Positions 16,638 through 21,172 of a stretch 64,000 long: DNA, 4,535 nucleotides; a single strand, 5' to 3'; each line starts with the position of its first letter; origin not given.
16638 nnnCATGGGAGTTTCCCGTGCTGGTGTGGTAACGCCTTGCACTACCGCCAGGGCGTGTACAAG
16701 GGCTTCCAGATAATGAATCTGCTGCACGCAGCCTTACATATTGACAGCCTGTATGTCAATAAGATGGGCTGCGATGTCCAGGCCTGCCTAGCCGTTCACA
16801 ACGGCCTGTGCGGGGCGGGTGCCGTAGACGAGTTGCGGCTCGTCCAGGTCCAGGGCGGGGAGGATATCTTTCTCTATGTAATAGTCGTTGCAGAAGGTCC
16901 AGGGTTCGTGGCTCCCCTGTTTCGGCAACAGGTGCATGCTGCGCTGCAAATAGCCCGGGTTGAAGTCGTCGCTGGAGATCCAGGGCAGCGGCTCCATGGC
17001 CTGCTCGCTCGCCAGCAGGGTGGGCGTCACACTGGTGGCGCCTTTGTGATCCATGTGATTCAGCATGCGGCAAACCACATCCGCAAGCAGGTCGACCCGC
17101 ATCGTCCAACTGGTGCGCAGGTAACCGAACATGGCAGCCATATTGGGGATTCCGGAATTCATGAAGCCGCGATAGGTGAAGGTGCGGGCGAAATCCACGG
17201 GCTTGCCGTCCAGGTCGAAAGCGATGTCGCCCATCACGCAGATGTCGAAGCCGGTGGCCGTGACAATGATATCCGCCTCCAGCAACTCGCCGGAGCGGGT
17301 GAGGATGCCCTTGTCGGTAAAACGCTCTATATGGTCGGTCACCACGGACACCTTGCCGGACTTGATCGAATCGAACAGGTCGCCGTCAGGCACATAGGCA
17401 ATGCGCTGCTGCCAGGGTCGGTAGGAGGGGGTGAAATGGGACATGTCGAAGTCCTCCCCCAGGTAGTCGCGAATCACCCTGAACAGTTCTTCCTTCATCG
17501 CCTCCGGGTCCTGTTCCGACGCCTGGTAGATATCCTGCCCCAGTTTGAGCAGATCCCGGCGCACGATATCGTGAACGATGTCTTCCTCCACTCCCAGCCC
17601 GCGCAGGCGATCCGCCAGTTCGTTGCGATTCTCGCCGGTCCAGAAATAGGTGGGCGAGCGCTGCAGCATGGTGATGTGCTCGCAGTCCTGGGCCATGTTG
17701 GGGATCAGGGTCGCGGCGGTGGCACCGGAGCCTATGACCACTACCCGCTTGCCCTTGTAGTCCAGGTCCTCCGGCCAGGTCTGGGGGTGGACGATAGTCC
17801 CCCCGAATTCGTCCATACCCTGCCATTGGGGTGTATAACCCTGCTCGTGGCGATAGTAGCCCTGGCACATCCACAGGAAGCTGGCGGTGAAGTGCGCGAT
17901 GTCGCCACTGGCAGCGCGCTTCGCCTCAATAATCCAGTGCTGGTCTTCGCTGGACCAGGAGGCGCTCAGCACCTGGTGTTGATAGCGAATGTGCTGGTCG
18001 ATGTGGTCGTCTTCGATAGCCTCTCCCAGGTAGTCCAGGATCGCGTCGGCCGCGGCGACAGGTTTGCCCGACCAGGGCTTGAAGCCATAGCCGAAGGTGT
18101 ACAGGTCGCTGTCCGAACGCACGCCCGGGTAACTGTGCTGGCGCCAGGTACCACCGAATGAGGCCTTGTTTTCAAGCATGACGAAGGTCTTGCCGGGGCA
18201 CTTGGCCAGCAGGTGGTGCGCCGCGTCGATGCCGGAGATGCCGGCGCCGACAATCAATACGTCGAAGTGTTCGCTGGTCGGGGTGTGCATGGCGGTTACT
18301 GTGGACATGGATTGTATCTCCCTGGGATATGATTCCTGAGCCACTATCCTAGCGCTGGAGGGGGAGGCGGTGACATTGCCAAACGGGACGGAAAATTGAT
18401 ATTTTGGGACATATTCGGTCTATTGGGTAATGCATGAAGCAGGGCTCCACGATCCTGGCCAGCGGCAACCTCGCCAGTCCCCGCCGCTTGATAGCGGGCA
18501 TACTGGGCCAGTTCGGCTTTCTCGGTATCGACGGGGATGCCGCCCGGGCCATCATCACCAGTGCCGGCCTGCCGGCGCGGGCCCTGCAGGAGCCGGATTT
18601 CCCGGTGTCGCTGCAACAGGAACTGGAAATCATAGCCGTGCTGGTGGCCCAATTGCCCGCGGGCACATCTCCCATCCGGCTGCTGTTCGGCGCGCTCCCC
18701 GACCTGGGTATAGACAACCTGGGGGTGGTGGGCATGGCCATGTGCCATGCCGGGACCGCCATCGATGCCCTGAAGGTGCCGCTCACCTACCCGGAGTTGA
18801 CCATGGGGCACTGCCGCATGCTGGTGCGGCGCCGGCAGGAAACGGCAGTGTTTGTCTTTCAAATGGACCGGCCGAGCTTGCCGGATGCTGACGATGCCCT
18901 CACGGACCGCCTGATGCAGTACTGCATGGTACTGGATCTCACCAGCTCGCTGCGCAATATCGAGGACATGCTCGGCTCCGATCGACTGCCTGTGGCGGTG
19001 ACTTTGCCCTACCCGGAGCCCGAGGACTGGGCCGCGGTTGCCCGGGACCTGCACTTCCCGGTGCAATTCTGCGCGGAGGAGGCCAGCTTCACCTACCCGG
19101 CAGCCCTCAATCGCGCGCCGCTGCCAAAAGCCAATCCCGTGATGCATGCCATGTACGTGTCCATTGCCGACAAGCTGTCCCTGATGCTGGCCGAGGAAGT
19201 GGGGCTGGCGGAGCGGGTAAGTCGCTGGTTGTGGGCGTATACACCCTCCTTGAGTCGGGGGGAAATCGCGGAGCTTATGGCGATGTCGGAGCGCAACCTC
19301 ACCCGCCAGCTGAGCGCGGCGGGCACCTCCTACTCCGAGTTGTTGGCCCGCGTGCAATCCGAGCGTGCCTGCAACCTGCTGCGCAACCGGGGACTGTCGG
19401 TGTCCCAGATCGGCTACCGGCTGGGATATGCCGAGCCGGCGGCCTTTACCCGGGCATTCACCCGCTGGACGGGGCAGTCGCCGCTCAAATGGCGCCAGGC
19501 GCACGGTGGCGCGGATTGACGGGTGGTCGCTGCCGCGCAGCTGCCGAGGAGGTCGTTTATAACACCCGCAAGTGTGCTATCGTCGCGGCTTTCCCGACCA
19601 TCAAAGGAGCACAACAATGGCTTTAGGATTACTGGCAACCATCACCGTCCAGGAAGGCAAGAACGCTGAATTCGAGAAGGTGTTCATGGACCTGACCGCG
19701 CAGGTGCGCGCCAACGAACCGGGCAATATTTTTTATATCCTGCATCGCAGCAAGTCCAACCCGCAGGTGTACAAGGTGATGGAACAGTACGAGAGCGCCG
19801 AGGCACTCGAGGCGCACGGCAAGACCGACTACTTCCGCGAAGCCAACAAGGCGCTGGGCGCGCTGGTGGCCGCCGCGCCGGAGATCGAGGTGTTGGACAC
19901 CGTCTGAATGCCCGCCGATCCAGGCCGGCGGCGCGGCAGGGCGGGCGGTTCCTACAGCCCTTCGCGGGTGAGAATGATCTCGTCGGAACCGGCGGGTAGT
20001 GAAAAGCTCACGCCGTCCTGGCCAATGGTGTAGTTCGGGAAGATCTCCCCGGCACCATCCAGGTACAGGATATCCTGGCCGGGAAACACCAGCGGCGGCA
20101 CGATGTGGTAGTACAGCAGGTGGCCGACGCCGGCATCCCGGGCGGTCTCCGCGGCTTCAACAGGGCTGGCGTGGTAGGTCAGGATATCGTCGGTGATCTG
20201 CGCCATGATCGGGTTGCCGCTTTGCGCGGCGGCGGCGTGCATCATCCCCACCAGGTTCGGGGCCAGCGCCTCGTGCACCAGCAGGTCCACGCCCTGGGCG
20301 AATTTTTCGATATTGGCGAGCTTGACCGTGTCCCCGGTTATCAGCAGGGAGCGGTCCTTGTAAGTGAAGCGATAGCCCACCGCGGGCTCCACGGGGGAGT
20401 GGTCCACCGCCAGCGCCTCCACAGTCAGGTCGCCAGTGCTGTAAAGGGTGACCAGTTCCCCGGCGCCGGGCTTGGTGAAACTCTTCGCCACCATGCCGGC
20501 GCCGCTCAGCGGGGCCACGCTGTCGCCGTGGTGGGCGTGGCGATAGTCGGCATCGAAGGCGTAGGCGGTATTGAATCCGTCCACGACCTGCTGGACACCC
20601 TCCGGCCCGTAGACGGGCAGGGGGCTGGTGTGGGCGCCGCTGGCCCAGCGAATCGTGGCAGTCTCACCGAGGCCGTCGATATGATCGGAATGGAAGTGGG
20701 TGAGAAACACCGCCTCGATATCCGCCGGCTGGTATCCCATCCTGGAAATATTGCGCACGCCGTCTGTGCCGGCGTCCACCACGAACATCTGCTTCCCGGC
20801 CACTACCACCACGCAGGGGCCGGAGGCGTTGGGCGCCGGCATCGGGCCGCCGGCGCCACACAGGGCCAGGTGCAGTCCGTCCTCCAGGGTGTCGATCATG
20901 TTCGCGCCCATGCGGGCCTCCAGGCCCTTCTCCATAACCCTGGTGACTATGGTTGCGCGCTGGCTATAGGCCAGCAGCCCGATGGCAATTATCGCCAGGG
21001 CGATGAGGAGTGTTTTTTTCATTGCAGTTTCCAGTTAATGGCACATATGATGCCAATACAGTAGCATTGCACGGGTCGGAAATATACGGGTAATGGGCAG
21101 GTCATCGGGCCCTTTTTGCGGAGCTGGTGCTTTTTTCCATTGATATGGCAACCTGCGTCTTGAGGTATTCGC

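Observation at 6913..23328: Candidate uncharacterised regulon of three long GST-like paralogs, a TonB-dependent receptor and hydrolases behind the shared palindrome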

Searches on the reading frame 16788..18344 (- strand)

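Call 26: search_protein_families(library=pfam, proteins=[window:16788-18344:-], max_evalue=0.001)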
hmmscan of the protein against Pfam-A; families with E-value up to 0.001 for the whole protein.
window:16788-18344:- (518 aa): 9 families
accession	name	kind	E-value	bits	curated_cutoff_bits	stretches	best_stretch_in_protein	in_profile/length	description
PF00743.25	FMO-like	-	2.6e-10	39.8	22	1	100-232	84-217/532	Flavin-binding monooxygenase-like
PF13434.12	Lys_Orn_oxgnase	-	1.3e-07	31.5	21.3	1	113-233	106-225/339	L-lysine 6-monooxygenase/L-ornithine 5-monooxygenase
PF07992.20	Pyr_redox_2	-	1.5e-07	31.6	26.1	1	27-253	1-199/291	Pyridine nucleotide-disulphide oxidoreductase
PF13450.12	NAD_binding_8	-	1.6e-07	31.9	21.9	1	31-84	1-45/68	NAD(P)-binding Rossmann-like domain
PF13738.12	Pyr_redox_3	-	5.2e-07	29.6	30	0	99-231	80-197/305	Pyridine nucleotide-disulphide oxidoreductase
PF01946.23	Thi4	-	6.6e-06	26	26.2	1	27-66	18-57/235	Thi4 family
PF01266.30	DAO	-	2.6e-05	24.3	27.9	0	28-68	1-41/353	FAD dependent oxidoreductase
PF01488.26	Shikimate_DH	-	4.8e-05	23.9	24.3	0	195-232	9-47/138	Shikimate / quinate 5-dehydrogenase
PF13454.12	NAD_binding_9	-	0.00035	21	21.8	0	31-71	2-45/155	FAD-NAD(P)-binding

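Call 53: search_protein_families(library=ncbifam, proteins=[window:16788-18344:-], max_evalue=0.00001)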
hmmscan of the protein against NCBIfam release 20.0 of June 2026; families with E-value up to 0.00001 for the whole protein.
window:16788-18344:- (518 aa): 4 families
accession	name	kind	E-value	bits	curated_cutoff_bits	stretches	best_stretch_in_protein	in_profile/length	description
NF045818.1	Neo-PentlctneDsynPtlE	equivalog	2.3e-22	78.9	1100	1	11-245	33-273/587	neopentalenolactone/pentalenolactone D synthase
NF040505.1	ArsO_flavin_mono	equivalog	4.2e-17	62.6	425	1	28-234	2-196/346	ArsO family NAD(P)H-dependent flavin-containing monooxygenase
NF058570.1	trimeth_mono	equivalog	1.7e-10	40.6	675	1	86-214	81-210/443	trimethylamine monooxygenase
NF053556.1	prodigi_MAP_PigB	equivalog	4.3e-06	25.4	850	0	14-75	142-199/659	prodigiosin MAP biosynthesis oxidoreductase PigB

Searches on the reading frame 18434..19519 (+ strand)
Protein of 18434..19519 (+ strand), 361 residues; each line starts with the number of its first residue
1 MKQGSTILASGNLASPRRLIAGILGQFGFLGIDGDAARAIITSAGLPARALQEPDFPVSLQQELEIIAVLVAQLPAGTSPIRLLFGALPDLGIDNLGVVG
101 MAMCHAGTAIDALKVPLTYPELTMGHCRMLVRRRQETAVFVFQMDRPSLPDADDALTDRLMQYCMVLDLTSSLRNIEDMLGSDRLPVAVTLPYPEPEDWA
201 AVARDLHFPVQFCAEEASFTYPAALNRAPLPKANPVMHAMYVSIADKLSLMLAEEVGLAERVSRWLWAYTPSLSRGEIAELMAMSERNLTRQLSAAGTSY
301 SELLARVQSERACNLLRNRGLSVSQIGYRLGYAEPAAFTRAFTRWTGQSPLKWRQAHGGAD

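Call 26: search_protein_families(library=pfam, proteins=[window:18434-19519:+], max_evalue=0.001)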
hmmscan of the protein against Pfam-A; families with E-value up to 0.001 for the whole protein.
window:18434-19519:+ (361 aa): 3 families
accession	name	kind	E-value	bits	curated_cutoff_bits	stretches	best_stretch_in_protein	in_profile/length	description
PF12625.12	Arabinose_bd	-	1.4e-19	71.4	27.6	1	37-230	4-185/185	Arabinose-binding domain of AraC transcription regulator, N-term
PF12833.13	HTH_18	-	2.7e-18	66.5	33.6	1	278-355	1-79/80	Helix-turn-helix domain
PF00165.29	HTH_AraC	-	5.3e-08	33.3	26.6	1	317-355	2-42/42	Bacterial regulatory helix-turn-helix proteins, AraC family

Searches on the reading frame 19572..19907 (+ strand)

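Call 26: search_protein_families(library=pfam, proteins=[window:19572-19907:+], max_evalue=0.001)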
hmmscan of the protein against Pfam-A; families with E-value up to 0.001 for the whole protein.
window:19572-19907:+ (111 aa): 1 family
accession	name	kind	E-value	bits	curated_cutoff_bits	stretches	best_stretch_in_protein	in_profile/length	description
PF03992.22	ABM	-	1.3e-20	73.8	23.1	1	20-93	4-77/78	Antibiotic biosynthesis monooxygenase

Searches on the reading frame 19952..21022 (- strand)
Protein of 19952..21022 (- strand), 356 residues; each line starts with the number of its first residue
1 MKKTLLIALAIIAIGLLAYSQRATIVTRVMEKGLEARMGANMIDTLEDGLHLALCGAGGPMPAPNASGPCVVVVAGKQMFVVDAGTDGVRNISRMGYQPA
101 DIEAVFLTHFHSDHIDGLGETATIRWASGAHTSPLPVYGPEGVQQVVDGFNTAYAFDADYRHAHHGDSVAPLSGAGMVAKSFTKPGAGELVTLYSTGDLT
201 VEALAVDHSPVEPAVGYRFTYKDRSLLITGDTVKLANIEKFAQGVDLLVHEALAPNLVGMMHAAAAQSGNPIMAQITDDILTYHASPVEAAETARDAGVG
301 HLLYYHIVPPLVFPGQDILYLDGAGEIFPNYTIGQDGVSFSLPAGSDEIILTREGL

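Call 8: search_protein_families(library=pfam, proteins=[window:19952-21022:-], max_evalue=0.01)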
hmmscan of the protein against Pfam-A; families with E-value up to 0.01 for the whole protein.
window:19952-21022:- (356 aa): 3 families
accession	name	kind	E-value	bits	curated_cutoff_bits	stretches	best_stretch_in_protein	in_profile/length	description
PF12706.13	Lactamase_B_2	-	1.8e-17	64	27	1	80-307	3-200/200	Beta-lactamase superfamily domain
PF00753.33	Lactamase_B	-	1.1e-16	61.8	22.7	1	68-242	6-160/196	Metallo-beta-lactamase superfamily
PF23023.1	Anti-Pycsar_Apyc1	-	0.0036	17.2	50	1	70-122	23-74/250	Anti-Pycsar protein Apyc1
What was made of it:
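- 19952..21022 (-): MBL-fold (RNase Z-like) hydrolase with an N-terminal anchor. Lactamase_B_2 64 bits (call 8).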

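Call 9: search_protein_families(library=ncbifam, proteins=[window:19952-21022:-], max_evalue=0.01)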
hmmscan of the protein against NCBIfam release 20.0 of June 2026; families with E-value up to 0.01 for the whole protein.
window:19952-21022:- (356 aa): 29 families (the best 25 are shown)
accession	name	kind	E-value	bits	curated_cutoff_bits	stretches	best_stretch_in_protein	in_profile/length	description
NF000806.0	PRK00055.2-4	equivalog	2.7e-47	161.3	363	1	51-325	3-258/280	ribonuclease Z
NF000801.0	PRK00055.1-3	equivalog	2.2e-30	105.8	252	2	50-225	2-158/307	ribonuclease Z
NF041257.1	GntH_guanitoxin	equivalog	1.1e-27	96.9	333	1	48-307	11-265/374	guanitoxin biosynthesis MBL fold metallo-hydrolase GntH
TIGR02651.1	RNase_Z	equivalog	3.7e-27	95.2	292.95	2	52-225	2-153/302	ribonuclease Z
NF000800.0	PRK00055.1-1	equivalog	9.3e-17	61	398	2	77-148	32-102/305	ribonuclease Z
TIGR02649.1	true_RNase_BN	exception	2.2e-13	49.9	563.7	2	79-148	33-101/304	ribonuclease BN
NF041851.1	cyc_nuc_deg_phdiest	equivalog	3.6e-11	42.9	400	2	52-148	3-99/253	cyclic nucleotide-degrading phosphodiesterase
TIGR03307.1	PhnP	equivalog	1.8e-10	40.6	272.25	1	70-153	39-112/249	phosphonate metabolism protein PhnP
NF038231.1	MBL_Geo_Pelo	equivalog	2.3e-08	33.9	360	1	71-164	37-124/250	GPMC system MBL fold metallohydrolase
NF047979.1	lactonase_AidB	equivalog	8.7e-07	28.5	360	1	88-122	80-114/271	AidB family quorum-quenching N-acyl homoserine lactonase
TIGR02650.1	RNase_Z_T_toga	equivalog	9.1e-07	28.3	507.05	1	82-148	23-87/277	ribonuclease Z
NF002558.0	PRK02126.1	subfamily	6.6e-06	25.3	315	1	100-220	46-172/345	ribonuclease Z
NF000804.0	PRK00055.2-1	equivalog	9.1e-06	25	402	0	80-142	34-95/306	ribonuclease Z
TIGR03413.1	GSH_gloB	equivalog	3.8e-05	23.2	200.8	1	77-120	20-62/248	hydroxyacylglutathione hydrolase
NF000805.0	PRK00055.2-3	equivalog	5e-05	22.7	416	1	77-159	31-112/307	ribonuclease Z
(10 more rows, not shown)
